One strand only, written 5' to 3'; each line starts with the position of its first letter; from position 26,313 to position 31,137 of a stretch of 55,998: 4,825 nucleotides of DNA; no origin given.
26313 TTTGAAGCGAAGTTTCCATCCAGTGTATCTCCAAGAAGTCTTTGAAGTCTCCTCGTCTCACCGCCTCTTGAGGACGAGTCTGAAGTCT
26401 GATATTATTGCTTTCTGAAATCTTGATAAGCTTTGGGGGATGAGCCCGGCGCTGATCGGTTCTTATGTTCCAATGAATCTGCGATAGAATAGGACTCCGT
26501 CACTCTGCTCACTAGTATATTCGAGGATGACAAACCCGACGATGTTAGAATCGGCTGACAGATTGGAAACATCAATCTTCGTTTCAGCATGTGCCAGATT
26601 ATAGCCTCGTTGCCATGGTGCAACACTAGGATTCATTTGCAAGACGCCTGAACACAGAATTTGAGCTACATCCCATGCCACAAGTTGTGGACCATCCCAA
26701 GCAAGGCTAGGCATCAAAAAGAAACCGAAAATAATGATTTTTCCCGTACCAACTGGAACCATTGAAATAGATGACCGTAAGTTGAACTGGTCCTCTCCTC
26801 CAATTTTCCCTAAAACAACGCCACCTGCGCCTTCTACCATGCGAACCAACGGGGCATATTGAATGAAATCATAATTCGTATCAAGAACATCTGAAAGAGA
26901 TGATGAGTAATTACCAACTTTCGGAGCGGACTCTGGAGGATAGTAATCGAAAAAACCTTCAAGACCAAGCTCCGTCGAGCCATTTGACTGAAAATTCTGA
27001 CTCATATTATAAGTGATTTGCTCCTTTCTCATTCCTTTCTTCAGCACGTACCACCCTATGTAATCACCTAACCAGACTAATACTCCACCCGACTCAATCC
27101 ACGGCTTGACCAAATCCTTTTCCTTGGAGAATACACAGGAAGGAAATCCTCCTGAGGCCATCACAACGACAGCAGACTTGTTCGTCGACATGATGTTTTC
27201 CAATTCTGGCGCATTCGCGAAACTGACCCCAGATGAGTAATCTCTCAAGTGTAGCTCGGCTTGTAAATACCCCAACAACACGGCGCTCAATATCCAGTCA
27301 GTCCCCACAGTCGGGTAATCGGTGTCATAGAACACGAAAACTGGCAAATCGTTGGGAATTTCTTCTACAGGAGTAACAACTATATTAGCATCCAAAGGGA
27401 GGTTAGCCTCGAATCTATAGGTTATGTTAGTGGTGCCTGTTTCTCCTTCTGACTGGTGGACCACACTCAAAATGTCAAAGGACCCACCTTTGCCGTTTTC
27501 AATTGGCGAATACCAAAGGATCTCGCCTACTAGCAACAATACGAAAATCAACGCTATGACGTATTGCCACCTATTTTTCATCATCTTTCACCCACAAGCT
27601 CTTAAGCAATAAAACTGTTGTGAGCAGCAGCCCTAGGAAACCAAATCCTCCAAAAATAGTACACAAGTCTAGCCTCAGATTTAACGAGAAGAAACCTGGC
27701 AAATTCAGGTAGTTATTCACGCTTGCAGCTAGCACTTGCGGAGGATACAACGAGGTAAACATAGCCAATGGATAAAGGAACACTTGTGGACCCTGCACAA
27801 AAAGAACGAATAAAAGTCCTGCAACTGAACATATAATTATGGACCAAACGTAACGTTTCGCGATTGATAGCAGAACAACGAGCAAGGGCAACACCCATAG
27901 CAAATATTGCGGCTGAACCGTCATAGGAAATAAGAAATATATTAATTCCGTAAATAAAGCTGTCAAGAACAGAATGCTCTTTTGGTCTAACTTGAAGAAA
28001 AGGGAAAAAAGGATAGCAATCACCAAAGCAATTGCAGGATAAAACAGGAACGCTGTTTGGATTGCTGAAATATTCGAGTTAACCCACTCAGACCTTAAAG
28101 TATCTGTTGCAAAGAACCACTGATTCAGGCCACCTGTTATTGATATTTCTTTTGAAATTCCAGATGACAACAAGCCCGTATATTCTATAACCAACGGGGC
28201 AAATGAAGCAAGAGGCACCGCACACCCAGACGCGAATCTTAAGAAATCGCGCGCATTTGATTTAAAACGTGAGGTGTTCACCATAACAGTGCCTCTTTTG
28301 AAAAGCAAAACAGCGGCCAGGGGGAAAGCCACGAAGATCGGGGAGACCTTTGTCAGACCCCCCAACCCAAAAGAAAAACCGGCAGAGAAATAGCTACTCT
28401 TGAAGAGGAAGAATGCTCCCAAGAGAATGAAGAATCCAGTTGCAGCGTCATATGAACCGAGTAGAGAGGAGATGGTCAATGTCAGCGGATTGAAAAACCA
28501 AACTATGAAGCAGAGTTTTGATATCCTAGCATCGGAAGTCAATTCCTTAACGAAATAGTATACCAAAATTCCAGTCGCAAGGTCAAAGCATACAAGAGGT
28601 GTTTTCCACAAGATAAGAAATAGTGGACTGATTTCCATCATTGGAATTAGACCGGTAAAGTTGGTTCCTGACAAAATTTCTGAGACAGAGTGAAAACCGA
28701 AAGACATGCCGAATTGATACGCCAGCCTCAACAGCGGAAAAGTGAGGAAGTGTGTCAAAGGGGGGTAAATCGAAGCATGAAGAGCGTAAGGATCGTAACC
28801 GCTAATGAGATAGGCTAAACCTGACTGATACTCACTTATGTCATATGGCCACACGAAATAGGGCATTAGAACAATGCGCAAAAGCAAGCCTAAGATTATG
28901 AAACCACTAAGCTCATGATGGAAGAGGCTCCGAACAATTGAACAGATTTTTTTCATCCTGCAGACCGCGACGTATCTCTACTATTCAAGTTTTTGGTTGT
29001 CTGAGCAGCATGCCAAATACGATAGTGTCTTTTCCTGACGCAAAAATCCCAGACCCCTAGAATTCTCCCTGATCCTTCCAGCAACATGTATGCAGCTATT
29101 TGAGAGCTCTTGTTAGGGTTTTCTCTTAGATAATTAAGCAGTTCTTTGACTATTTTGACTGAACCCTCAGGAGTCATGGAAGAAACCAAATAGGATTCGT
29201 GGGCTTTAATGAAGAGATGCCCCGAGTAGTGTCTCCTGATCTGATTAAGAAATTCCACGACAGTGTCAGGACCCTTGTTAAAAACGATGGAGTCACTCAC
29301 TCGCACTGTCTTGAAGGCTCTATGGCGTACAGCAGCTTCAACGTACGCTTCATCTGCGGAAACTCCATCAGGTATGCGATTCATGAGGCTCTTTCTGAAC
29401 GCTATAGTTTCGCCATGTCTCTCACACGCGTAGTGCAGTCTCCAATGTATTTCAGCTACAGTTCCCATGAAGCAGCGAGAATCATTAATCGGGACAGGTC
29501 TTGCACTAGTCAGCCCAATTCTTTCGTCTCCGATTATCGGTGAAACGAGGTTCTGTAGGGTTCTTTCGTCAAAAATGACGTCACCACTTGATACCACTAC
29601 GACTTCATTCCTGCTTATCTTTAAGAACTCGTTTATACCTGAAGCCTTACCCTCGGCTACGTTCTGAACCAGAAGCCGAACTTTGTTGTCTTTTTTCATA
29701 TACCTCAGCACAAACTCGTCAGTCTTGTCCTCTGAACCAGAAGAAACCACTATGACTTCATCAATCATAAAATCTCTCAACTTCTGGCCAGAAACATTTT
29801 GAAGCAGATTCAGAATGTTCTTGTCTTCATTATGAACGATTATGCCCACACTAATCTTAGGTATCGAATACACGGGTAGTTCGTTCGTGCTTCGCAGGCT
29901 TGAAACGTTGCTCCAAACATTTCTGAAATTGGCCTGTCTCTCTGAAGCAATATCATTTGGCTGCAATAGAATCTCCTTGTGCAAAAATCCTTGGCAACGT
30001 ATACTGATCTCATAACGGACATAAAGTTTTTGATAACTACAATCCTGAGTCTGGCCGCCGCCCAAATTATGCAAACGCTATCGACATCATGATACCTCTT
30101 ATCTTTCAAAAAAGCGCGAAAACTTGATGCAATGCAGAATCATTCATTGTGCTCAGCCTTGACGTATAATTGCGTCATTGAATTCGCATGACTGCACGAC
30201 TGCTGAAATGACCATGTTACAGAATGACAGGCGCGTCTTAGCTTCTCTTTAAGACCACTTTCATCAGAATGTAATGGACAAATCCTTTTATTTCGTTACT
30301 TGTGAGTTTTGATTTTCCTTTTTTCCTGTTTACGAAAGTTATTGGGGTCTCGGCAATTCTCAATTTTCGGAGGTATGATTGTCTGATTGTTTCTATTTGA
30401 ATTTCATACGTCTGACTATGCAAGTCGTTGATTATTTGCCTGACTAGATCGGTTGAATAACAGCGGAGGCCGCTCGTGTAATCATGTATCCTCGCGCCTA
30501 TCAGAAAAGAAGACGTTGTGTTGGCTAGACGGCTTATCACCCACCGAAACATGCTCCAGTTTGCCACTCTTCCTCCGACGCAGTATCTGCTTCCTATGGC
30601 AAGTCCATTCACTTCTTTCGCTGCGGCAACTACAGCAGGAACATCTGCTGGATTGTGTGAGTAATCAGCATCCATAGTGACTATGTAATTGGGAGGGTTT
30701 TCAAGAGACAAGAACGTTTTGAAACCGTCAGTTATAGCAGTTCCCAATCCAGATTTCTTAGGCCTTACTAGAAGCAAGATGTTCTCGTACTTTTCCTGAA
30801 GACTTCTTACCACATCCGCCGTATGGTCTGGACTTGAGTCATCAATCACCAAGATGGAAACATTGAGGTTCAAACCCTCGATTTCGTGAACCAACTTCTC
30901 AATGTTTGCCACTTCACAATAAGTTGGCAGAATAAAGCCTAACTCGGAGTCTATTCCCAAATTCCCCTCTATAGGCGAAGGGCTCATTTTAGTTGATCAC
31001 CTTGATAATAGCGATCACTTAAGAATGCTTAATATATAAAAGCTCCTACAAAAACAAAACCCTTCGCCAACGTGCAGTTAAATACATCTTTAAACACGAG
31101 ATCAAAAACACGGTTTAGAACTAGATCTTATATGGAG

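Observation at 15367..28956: Four copies of a GT-C module plus an unplaced extracytoplasmic domain of about 340 aa: twice fused (874 aa), twice split into overlapping genes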

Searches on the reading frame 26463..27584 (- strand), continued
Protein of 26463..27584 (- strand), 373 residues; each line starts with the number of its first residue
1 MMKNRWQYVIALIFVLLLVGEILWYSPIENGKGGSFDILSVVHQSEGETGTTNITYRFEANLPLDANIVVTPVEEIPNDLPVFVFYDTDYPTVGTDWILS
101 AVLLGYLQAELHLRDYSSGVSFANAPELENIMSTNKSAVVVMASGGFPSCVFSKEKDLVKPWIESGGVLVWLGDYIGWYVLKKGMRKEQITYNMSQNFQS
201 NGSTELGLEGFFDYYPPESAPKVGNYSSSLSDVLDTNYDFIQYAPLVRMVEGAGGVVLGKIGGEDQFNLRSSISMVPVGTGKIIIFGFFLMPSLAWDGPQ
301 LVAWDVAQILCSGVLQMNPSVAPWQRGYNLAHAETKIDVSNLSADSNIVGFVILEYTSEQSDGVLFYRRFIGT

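Call 65: find_encoding_contigs(protein=P0100, flank=5000, max_places=1)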
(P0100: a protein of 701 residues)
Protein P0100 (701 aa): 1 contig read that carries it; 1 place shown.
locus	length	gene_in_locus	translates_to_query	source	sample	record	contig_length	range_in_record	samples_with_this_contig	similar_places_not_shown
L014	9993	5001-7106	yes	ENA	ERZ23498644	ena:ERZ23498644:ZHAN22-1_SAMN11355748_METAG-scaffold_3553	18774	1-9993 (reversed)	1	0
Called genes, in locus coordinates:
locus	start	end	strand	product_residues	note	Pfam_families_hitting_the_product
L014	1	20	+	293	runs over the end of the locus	PF00535:Glycos_transf_2, PF13641:Glyco_tranf_2_3, PF13632:Glyco_trans_2_3 (faint)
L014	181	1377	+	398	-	-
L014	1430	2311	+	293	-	PF00535:Glycos_transf_2, PF13641:Glyco_tranf_2_3, PF13632:Glyco_trans_2_3 (weak)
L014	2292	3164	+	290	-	PF00685:Sulfotransfer_1, PF13469:Sulfotransfer_3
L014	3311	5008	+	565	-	-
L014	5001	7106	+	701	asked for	-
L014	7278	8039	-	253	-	PF00535:Glycos_transf_2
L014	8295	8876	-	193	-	-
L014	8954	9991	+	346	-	?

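Call 66: find_encoding_contigs(protein=P0176, flank=5000, max_places=1)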
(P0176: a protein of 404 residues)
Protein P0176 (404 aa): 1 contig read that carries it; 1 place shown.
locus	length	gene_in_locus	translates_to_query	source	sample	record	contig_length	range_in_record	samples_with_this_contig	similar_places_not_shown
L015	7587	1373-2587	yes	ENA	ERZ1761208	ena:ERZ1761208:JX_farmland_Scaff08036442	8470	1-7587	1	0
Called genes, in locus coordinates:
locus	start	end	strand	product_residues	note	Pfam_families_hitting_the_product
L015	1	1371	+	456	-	?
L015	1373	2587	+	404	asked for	-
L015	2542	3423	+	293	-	PF02475:TRM5-TYW2_MTfase, PF05050:Methyltransf_21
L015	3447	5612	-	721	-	PF09852:DUF2079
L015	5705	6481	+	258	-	PF13482:RNase_H_2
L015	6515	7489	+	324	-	-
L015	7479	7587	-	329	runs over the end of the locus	?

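Call 67: find_encoding_contigs(protein=P0068, flank=5000, max_places=1)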
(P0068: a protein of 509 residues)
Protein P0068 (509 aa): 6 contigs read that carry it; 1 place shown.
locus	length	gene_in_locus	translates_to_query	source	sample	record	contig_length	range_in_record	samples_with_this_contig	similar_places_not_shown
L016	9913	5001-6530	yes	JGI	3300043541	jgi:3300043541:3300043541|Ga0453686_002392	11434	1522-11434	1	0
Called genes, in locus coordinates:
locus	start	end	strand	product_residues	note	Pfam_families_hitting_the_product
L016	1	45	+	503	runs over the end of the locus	-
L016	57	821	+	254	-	PF13641:Glyco_tranf_2_3 (weak), PF00535:Glycos_transf_2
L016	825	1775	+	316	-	PF00535:Glycos_transf_2, PF13641:Glyco_tranf_2_3, PF13632:Glyco_trans_2_3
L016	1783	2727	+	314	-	PF00535:Glycos_transf_2, PF10111:Glyco_tranf_2_2, PF13641:Glyco_tranf_2_3, PF13632:Glyco_trans_2_3 (weak)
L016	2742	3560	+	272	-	PF13489:Methyltransf_23, PF01209:Ubie_methyltran (weak), PF07021:MetW (weak), PF13847:Methyltransf_31, PF08241:Methyltransf_11, PF08242:Methyltransf_12, PF13649:Methyltransf_25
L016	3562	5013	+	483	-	-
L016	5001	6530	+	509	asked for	-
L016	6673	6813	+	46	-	-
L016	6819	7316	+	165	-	PF05050:Methyltransf_21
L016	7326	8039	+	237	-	PF13489:Methyltransf_23, PF01209:Ubie_methyltran, PF13847:Methyltransf_31, PF08241:Methyltransf_11, PF08242:Methyltransf_12, PF13649:Methyltransf_25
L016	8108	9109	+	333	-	PF01073:3Beta_HSD, PF01370:Epimerase, PF02719:Polysacc_synt_2 (faint), PF16363:GDP_Man_Dehyd, PF07993:NAD_binding_4 (weak)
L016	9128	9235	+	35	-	-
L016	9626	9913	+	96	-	?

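Call 79: list_cluster_members(proteins=[P0046, P0049, P0059, P0065, P0086, P0097, P0138, P0173, P0045, P0090])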
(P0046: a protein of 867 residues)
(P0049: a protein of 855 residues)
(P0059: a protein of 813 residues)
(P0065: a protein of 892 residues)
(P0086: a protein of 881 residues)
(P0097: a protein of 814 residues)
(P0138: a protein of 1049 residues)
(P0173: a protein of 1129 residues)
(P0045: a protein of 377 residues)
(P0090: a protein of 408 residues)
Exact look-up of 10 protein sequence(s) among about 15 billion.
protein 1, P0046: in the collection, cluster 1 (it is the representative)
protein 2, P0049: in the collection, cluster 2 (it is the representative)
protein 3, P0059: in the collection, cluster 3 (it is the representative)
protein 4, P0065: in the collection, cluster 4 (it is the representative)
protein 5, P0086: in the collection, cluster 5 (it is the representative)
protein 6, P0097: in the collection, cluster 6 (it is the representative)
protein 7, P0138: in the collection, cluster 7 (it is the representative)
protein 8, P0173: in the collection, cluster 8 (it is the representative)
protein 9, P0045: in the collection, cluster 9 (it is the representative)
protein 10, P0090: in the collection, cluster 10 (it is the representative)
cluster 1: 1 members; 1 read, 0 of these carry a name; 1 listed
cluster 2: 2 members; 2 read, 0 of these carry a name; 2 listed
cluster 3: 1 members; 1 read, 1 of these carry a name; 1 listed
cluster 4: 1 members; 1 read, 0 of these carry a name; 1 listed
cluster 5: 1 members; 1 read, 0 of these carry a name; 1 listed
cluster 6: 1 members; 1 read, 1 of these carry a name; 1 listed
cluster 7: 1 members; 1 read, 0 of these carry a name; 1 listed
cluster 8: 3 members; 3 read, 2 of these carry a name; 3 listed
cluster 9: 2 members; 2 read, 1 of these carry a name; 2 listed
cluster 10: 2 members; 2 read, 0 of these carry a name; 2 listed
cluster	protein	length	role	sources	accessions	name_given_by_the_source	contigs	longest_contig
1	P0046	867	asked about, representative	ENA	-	-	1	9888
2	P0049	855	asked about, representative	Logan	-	-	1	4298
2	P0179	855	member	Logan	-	-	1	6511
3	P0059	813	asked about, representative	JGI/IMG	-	glycosyl transferase family 87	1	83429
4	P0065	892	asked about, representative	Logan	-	-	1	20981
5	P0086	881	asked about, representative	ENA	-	-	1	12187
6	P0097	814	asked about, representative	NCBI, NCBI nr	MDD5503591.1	MAG: hypothetical protein PHH26_09075, partial [Candidatus Thermoplasmatota archaeon] | hypothetical protein [Candidatus Thermoplasmatota archaeon]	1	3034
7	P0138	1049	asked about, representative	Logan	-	-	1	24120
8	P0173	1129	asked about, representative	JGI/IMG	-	hypothetical protein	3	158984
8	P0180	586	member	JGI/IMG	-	hypothetical protein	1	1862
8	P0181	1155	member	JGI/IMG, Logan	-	-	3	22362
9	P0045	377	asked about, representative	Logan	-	-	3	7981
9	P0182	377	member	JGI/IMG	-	hypothetical protein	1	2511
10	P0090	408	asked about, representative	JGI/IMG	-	-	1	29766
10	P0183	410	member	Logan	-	-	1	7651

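Call 80: find_homologous_proteins(query=A3, max_evalue=0.00001)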
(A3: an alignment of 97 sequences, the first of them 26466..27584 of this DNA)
Query A3 (97 sequences) (373 aa, profile of the alignment): 25 proteins with E <= 0.00001 among 8000 candidates.
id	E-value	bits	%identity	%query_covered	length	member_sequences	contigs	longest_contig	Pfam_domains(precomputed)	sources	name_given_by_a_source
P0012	1.6e-98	348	58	99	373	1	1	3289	-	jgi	jgi:hypothetical protein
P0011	2.1e-97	345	58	99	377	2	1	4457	-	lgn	-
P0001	6.1e-97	343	93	100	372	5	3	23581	-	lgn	-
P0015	1.2e-96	342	55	99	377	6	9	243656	-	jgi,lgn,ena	jgi:hypothetical protein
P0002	1.2e-96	342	88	100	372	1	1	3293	-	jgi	jgi:hypothetical protein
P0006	3.0e-96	341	63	99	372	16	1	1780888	-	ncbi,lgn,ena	-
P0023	5.4e-96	340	49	99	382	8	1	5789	-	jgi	-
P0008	1.2e-95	339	60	99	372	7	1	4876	-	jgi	jgi:hypothetical protein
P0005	2.2e-95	338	63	99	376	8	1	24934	-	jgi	jgi:hypothetical protein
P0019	7.5e-95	336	55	94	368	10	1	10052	-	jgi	-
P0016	2.4e-94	335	58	99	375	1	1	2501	-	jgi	jgi:hypothetical protein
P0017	5.2e-94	333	57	99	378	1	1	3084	-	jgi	jgi:hypothetical protein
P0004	1.7e-93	332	80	100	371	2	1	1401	-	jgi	jgi:hypothetical protein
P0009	2.3e-92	328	60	99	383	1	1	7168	-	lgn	-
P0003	3.6e-92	327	80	99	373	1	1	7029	-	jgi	jgi:hypothetical protein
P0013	3.3e-89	318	56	99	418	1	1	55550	-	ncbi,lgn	-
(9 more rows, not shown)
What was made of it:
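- Tried and rejected: The third search, with a 97-sequence profile, was limited by the candidate cap and added nothing (call 80).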

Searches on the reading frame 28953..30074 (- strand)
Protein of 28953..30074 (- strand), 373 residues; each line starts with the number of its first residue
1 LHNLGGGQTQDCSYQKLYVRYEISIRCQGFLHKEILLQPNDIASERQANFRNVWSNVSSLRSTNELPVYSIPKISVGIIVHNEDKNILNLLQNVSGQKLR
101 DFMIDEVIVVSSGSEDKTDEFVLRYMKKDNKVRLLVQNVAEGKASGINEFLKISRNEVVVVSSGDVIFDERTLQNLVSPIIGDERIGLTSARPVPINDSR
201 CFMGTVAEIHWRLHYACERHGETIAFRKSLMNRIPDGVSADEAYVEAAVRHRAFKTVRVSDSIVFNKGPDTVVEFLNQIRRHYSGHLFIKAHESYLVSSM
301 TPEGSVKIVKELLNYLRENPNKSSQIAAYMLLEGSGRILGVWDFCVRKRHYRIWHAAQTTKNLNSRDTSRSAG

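Call 4: search_protein_families(library=pfam, proteins=[window:28953-30074:-], max_evalue=0.1)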
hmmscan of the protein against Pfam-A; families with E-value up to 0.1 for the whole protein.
window:28953-30074:- (373 aa): 2 families
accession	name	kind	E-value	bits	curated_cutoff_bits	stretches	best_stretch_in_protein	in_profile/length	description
PF00535.33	Glycos_transf_2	-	1.9e-19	70.7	23.3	1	75-195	1-118/168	Glycosyl transferase family 2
PF13641.12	Glyco_tranf_2_3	-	5.3e-05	23.8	27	1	72-184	1-114/230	Glycosyltransferase like family 2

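Call 31: search_protein_families(library=ncbifam, proteins=[window:28953-30074:-], max_evalue=0.01)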
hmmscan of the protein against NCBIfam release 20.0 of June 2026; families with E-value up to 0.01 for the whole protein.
window:28953-30074:- (373 aa): 19 families
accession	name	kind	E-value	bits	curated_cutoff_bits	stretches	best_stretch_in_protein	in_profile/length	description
TIGR03937.1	PgaC_IcaA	equivalog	2.8e-17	62.8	422.3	1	59-193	32-163/407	poly-beta-1,6-N-acetyl-D-glucosamine synthase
TIGR03965.1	mycofact_glyco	equivalog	1.2e-08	34.3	280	1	68-198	70-196/467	mycofactocin biosynthesis glycosyltransferase MftF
NF041875.1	EPS_EpsD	equivalog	5.3e-07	29.3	370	1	75-174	2-98/325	exopolysaccharide biosynthesis glycosyltransferase EpsD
NF047588.1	GlcsyltransPgfSStrep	equivalog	1.8e-06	27.4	500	1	73-177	2-107/308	glycosyltransferase PgfS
NF010496.0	PRK13915.1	equivalog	1.9e-06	27.2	262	1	72-190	31-152/307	glucosyl-3-phosphoglycerate synthase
NF007482.0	PRK10073.1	equivalog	2.1e-06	27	423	1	71-160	5-90/334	glycosyltransferase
TIGR03992.1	Arch_glmU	subfamily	1.1e-05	24.6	292.1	1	97-178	39-119/393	bifunctional sugar-1-phosphate nucleotidylyltransferase/acetyltransferase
NF045692.1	OglycostaseCruG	equivalog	2.4e-05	23.4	600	1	71-137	40-103/386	2'-O-glycosyltransferase CruG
TIGR03111.1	glyc2_xrt_Gpos1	hypoth_equivalog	2.5e-05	23.3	363.95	1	59-186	36-162/439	TIGR03111 family XrtG-associated glycosyltransferase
TIGR04283.1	glyco_like_mftF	equivalog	3.5e-05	23.5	182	1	74-180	1-97/221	TIGR04283 family arsenosugar biosynthesis glycosyltransferase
NF047683.1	TeichurnBiosyTuaG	equivalog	3.5e-05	23.5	400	1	72-171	6-102/252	teichuronic acid biosynthesis protein TuaG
NF041173.1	Sug_nt_acttase_Thmprot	equivalog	8.5e-05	21.6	600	1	97-178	39-118/405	bifunctional sugar-1-phosphate nucleotidylyltransferase/acetyltransferase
NF003959.0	PRK05454.2-2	equivalog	0.00018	20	550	0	243-287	295-341/599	glucans biosynthesis glucosyltransferase MdoH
NF050050.1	ProtGlycPglI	equivalog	0.00029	20.3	500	1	72-177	2-105/306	GalNAc(5)-diNAcBac-PP-undecaprenol beta-1,3-glucosyltransferase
NF038302.1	EPS_HpsE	equivalog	0.00035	19.7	300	1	74-131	3-60/307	hormogonium polysaccharide biosynthesis glycosyltransferase HpsE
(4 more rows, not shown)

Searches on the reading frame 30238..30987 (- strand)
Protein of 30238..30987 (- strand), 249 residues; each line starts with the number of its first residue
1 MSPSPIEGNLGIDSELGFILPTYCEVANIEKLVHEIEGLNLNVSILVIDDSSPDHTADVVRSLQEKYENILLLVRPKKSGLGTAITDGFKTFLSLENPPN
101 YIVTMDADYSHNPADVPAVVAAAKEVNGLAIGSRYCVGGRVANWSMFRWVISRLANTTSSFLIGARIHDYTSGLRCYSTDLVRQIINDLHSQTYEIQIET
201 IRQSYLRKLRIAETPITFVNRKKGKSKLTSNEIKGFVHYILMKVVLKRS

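Call 4: search_protein_families(library=pfam, proteins=[window:30238-30987:-], max_evalue=0.1)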
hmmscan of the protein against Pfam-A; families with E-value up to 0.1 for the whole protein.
window:30238-30987:- (249 aa): 3 families
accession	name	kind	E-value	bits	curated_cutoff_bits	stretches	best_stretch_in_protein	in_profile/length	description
PF00535.33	Glycos_transf_2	-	1.5e-22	80.8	23.3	1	19-184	3-166/168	Glycosyl transferase family 2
PF18981.6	InlK_D3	-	0.066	13.7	25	0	81-111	32-62/75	Internalin K domain (D3/D4)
PF13641.12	Glyco_tranf_2_3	-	0.087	13.3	27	0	18-118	5-106/230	Glycosyltransferase like family 2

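Call 31: search_protein_families(library=ncbifam, proteins=[window:30238-30987:-], max_evalue=0.01)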
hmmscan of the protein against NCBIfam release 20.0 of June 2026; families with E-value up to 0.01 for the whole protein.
window:30238-30987:- (249 aa): 14 families
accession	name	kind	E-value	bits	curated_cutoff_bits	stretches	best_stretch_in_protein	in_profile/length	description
TIGR04182.1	glyco_TIGR04182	equivalog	9.2e-16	58.1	325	1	18-229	4-202/293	S-layer glycoprotein N-glycosyltransferase AglJ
NF041391.1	DPhHxTase_Halo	equivalog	1.9e-14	53.2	375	1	22-228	3-192/213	dolichyl-phosphate hexose transferase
NF007986.1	PRK10714.1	equivalog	6.6e-14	51.6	529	1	19-229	11-211/316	undecaprenyl-phosphate 4-deoxy-4-formamido-L-arabinose transferase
NF058614.1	PPMAGASynPpgS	equivalog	5e-11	42.4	370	1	18-228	4-206/226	polyprenyl-phospho-N-acetylgalactosaminyl synthase PpgS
NF047588.1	GlcsyltransPgfSStrep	equivalog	1.8e-07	30.7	500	1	26-187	13-169/308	glycosyltransferase PgfS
TIGR03937.1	PgaC_IcaA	equivalog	2.2e-07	30.2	422.3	1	16-108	47-135/407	poly-beta-1,6-N-acetyl-D-glucosamine synthase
NF053846.1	glyco_with_XrtP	equivalog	2.5e-06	26.4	520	1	17-125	44-159/440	XrtP-associated glycosyltransferase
TIGR03469.1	HpnB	hypoth_equivalog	7e-06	25.3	379.25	1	27-125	57-162/386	hopene-associated glycosyltransferase HpnB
NF045692.1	OglycostaseCruG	equivalog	1e-05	24.7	600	1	16-125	43-154/386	2'-O-glycosyltransferase CruG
NF038302.1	EPS_HpsE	equivalog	0.00013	21.1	300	1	29-73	20-64/307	hormogonium polysaccharide biosynthesis glycosyltransferase HpsE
TIGR04283.1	glyco_like_mftF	equivalog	0.00043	19.9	182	1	18-66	3-52/221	TIGR04283 family arsenosugar biosynthesis glycosyltransferase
NF007482.0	PRK10073.1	equivalog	0.0016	17.5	423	1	15-113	7-100/334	glycosyltransferase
NF047683.1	TeichurnBiosyTuaG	equivalog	0.0028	17.4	400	1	16-86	8-79/252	teichuronic acid biosynthesis protein TuaG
TIGR01556.1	rhamnosyltran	subfamily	0.0033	16.6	200.55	1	25-109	6-84/281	rhamnosyltransferase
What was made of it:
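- On Three-component extracytoplasmic glycosylation system: 30238..30987 and 31193..31993 hit the AglJ, dolichyl-phosphate hexose transferase, ArnC and PpgS models at 1e-9 to 1e-16, but far below the cut-offs (call 31).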
